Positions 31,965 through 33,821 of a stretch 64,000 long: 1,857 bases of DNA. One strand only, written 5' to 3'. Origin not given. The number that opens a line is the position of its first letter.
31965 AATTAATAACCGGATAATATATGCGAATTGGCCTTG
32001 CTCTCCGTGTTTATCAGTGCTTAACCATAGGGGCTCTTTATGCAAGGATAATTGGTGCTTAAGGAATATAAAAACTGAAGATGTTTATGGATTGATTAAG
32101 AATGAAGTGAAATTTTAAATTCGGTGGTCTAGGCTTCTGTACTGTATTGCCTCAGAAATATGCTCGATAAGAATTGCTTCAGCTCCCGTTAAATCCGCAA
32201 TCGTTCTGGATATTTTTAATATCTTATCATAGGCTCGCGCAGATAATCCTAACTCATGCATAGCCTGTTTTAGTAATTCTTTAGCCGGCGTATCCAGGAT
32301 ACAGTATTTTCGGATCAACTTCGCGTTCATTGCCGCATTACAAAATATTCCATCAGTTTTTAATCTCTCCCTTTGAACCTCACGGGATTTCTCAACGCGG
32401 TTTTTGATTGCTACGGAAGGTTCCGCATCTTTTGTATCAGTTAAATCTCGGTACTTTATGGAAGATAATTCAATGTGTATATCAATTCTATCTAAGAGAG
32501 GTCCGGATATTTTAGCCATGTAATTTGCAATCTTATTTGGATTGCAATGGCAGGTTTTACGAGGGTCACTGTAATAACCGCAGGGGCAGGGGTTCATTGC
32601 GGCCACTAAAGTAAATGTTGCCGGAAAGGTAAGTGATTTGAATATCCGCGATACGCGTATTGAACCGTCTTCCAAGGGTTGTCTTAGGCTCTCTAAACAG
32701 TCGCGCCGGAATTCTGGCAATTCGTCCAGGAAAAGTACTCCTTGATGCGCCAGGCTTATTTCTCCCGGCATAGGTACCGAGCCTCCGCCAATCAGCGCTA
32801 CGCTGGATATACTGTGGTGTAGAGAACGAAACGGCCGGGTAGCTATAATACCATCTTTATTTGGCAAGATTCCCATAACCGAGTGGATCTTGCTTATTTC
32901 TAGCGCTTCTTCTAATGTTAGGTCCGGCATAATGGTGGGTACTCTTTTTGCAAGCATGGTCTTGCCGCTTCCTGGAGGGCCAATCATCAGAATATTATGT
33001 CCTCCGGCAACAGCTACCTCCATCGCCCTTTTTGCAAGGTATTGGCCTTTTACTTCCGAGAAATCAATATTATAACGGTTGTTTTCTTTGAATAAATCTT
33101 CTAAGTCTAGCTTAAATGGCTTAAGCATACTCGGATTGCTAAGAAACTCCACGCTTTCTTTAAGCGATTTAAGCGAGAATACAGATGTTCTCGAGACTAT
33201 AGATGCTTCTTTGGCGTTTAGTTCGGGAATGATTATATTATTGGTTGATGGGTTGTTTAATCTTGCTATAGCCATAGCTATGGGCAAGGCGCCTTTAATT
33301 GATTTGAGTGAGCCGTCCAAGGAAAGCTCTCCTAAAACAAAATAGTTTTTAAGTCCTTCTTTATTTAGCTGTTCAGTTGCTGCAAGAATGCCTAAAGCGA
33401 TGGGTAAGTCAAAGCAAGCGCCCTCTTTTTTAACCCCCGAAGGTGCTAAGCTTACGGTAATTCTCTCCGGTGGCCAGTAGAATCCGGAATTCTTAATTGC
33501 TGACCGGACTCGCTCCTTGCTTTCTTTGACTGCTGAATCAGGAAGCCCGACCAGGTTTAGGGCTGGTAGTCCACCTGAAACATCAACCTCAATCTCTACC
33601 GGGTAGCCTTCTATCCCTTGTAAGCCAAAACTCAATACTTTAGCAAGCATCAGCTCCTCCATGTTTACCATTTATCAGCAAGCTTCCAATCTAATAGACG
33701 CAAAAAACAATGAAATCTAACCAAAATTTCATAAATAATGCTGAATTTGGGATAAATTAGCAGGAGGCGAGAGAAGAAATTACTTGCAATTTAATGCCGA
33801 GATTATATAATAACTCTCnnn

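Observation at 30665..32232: Single heptosyltransferase gene inserted at the 3' end of comM, flanked by diverged about 95-nt direct repeats of the comM terminus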

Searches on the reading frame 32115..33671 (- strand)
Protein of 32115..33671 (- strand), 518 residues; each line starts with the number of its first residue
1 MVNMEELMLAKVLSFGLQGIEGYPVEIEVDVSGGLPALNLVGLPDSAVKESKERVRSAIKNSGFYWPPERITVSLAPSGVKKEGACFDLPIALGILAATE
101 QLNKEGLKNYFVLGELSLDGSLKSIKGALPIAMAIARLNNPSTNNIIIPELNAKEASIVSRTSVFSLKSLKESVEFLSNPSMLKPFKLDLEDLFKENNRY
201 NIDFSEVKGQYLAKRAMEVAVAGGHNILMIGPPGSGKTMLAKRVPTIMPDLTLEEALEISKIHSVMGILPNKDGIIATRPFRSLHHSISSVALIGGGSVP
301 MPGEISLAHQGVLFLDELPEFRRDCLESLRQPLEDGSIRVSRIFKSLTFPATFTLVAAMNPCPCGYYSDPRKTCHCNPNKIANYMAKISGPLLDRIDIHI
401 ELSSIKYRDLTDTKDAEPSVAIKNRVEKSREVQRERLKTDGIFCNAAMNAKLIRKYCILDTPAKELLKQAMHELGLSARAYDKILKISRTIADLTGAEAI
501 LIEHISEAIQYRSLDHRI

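Call 9: search_protein_families(library=pfam, proteins=[window:32115-33671:-])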
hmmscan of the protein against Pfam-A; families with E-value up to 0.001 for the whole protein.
window:32115-33671:- (518 aa): 7 families
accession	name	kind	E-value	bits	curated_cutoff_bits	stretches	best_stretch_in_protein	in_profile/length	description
PF01078.27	Mg_chelatase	-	1.8e-94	315.4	20.3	1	203-408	1-205/207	Magnesium chelatase, subunit ChlI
PF13541.12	ChlI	-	2e-44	150.8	27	1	27-151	1-120/121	Subunit ChlI of Mg-chelatase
PF13335.12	Mg_chelatase_C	-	2.2e-31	108.7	26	1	417-512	2-94/94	Magnesium chelatase, subunit ChlI C-terminal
PF07728.20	AAA_5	-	7.2e-09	36.2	22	0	309-363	66-125/139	AAA domain (dynein-related subfamily)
PF00493.29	MCM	-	2.6e-07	30.4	23.3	1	302-399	114-201/224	MCM P-loop domain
PF00158.32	Sigma54_activat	-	4.2e-05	23.7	20.2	0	302-360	86-142/168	Sigma-54 interaction domain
PF00004.35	AAA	-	7.1e-05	23.7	21.2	0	227-246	1-20/131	ATPase family associated with various cellular activities (AAA)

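Call 10: find_encoding_contigs(protein=window:32115-33671:-, flank=10000, max_places=6)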
Protein window:32115-33671:- (518 aa): no gene with exactly this product is on record in the collection.

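Call 12: find_related_loci(query=window:32115-33671:-, collection=genome_contigs, flank=8000)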
Query window:32115-33671:- (518 aa) in genome_contigs; peptide patterns used: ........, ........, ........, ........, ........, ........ (x = any residue, [..] = any of these).
116 stretches matched a pattern; 22 encode a relative of the query (tblastn E <= 1e-3); 22 distinct loci.
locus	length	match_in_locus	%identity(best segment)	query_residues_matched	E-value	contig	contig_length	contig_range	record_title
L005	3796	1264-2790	69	5-515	0e+0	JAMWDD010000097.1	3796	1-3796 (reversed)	MAG: Candidatus Omnitrophota bacterium isolate QZM4_2.bins.406.Tibet NODE_95329_length_3796_cov_1.877623, whole genome s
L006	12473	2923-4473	45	8-517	8e-138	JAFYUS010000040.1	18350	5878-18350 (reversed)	MAG: Bacteroidales bacterium isolate RGIG7439 Water_buffalos_Colon-1__c516218, whole genome shotgun sequence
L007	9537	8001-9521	44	8-516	3e-136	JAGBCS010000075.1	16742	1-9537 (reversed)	MAG: Bacteroidales bacterium isolate RGIG8999 Water_deer_Rectum-3__c499661, whole genome shotgun sequence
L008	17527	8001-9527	42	7-515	1e-134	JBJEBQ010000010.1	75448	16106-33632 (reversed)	MAG: Candidatus Cryptobacteroides sp. isolate LOHA42_bin.036 NODE_158_length_75448_cov_9.828286, whole genome shotgun se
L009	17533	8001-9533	44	8-517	2e-134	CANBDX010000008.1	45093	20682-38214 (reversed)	MAG TPA_asm: uncultured Bacteroidales bacterium isolate SRR15429246_bin.5_metawrap_v1.3_MAG genome assembly, contig: NOD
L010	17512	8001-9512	44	19-517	3e-134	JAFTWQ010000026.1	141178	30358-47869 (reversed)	MAG: Bacteroidales bacterium isolate RGIG4217 Roe_deer_Colon-4__c2109, whole genome shotgun sequence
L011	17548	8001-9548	44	7-517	3e-134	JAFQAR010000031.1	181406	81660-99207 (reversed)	MAG: Bacteroidales bacterium isolate RGIG1647 Goat_Cecum-1__c194741, whole genome shotgun sequence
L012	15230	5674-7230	43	8-517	6e-134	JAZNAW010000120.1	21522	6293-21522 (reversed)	MAG: Candidatus Cryptobacteroides sp. isolate T1900044744_TS20190210.MAGScoT_cleanbin_000069 SGB_2101_k141_1048160, whol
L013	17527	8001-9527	46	8-517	2e-138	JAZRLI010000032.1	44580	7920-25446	MAG: Candidatus Cryptobacteroides sp. isolate T1900045441_YK20190132.MAGScoT_cleanbin_000023 SGB_7111_k141_2573652, whol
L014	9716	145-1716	44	4-517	3e-133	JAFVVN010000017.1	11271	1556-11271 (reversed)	MAG: Bacteroidales bacterium isolate RGIG5433 Sheep_Colon-4__c546, whole genome shotgun sequence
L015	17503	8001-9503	44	19-517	1e-132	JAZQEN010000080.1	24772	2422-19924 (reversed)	MAG: Candidatus Cryptobacteroides sp. isolate T1900044633_TS20190099.MAGScoT_cleanbin_000103 SGB_1106_k141_1436300, whol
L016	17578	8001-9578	44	7-517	7e-131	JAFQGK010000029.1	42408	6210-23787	MAG: Bacteroidales bacterium isolate RGIG1796 Goat_Cecum-4__c362931, whole genome shotgun sequence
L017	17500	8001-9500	44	19-517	3e-129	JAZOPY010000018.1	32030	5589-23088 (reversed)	MAG: Candidatus Cryptobacteroides sp. isolate T1900045570_YK20190264.MAGScoT_cleanbin_000039 SGB_7973_k141_787868, whole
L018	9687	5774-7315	42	8-517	2e-127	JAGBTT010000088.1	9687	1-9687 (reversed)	MAG: Bacteroidales bacterium isolate RGIG9439 Yak_Cecum-2__c394713, whole genome shotgun sequence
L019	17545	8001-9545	42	8-517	2e-125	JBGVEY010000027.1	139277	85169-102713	MAG: Candidatus Cryptobacteroides sp. isolate fecal_MAG_402 fecal_MAG_402_contig_0027, whole genome shotgun sequence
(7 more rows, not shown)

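Call 92: search_protein_families(library=pfam, max_evalue=0.01, proteins=[L005:258-470:-])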
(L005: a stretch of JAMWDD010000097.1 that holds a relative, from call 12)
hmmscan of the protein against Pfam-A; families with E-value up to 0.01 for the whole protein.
L005:258-470:- (70 aa): 4 families
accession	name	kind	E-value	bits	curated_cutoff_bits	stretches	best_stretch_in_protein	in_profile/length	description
PF12728.13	HTH_17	-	1.1e-15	58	27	1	3-52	1-50/51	Helix-turn-helix domain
PF00376.29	MerR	-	0.0024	18.1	28.2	1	5-31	1-27/38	MerR family regulatory protein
PF13384.12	HTH_23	-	0.0057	16.9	24.6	0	4-25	18-39/50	Homeodomain-like domain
PF13411.12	MerR_1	-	0.009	16.5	21.6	0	5-40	2-38/69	MerR HTH family regulatory protein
